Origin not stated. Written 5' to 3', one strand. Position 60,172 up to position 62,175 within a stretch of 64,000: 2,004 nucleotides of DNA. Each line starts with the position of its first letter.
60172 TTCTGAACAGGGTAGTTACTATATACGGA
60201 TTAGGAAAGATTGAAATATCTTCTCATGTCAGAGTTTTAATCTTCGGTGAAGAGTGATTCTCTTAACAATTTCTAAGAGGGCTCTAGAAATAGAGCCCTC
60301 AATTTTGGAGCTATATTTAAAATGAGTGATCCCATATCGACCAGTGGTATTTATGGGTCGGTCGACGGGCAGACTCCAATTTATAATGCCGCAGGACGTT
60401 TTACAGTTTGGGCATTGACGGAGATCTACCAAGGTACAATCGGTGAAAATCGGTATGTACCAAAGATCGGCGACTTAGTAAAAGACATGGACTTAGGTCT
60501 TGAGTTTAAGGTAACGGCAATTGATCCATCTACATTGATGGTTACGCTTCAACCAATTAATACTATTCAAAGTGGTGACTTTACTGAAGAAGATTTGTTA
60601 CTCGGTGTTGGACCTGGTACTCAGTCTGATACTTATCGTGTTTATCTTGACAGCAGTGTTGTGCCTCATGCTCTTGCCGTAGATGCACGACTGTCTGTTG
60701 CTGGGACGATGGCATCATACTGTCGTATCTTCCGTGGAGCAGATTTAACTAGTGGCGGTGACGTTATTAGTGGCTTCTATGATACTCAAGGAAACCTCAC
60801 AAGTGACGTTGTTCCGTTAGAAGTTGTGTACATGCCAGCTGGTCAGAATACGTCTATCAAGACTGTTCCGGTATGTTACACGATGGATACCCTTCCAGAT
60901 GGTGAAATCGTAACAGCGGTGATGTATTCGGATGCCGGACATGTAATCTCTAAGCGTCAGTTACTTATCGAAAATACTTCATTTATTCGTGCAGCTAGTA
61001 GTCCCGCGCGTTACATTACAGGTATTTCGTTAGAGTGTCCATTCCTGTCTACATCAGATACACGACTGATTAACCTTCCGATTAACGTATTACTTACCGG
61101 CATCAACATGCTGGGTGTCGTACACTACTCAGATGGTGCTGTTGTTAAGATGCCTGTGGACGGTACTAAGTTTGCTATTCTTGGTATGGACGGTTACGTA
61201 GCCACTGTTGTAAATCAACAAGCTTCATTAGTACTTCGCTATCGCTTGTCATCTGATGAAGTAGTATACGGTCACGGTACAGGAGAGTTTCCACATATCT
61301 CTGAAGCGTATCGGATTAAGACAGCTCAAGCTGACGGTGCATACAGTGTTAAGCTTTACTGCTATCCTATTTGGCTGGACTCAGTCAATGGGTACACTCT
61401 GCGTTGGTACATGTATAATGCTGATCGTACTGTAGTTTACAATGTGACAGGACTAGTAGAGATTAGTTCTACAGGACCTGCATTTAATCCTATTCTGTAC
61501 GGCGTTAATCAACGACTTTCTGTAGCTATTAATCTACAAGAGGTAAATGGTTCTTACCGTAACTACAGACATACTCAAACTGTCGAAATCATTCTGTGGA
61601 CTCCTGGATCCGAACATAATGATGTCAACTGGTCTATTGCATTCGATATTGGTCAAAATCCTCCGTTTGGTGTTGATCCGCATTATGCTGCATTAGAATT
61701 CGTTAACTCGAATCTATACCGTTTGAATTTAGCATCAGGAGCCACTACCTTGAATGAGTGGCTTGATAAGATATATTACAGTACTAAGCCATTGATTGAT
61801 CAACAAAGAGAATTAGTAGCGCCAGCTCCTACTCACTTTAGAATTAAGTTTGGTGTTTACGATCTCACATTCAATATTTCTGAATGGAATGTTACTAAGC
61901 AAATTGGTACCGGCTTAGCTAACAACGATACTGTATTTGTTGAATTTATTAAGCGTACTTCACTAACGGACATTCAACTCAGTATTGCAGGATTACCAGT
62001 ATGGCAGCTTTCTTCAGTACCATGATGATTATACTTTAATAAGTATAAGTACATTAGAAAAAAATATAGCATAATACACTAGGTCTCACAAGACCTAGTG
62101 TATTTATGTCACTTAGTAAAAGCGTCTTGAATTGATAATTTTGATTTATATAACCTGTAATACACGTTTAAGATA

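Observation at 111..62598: Dispersed family of intergenic palindromes with a conserved GCATA(A)...(T)TATGYC base and unrelated inner stems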

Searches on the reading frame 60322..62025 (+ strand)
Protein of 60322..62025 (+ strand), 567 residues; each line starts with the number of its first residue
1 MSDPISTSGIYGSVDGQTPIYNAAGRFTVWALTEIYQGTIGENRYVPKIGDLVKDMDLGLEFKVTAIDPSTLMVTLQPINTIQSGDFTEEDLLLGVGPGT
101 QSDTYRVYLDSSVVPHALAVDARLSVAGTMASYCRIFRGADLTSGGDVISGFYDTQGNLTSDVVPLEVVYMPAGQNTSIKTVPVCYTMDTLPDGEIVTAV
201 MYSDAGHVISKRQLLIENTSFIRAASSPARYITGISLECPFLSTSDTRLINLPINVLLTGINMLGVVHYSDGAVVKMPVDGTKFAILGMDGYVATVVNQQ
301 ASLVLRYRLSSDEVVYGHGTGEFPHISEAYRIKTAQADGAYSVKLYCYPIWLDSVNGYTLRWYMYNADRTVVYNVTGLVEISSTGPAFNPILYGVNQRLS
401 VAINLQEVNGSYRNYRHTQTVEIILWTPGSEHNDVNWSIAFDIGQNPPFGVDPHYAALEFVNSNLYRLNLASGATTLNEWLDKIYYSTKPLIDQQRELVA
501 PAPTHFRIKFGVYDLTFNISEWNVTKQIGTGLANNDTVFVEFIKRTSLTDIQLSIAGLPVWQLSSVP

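Call 40: find_related_loci(query=window:60322-62025:+, collection=viral_contigs, flank=4000)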
Query window:60322-62025:+ (567 aa) in viral_contigs; peptide patterns used: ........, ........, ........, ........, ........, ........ (x = any residue, [..] = any of these).
8 stretches matched a pattern, but none encodes a relative of the query by tblastn (E <= 1e-3).
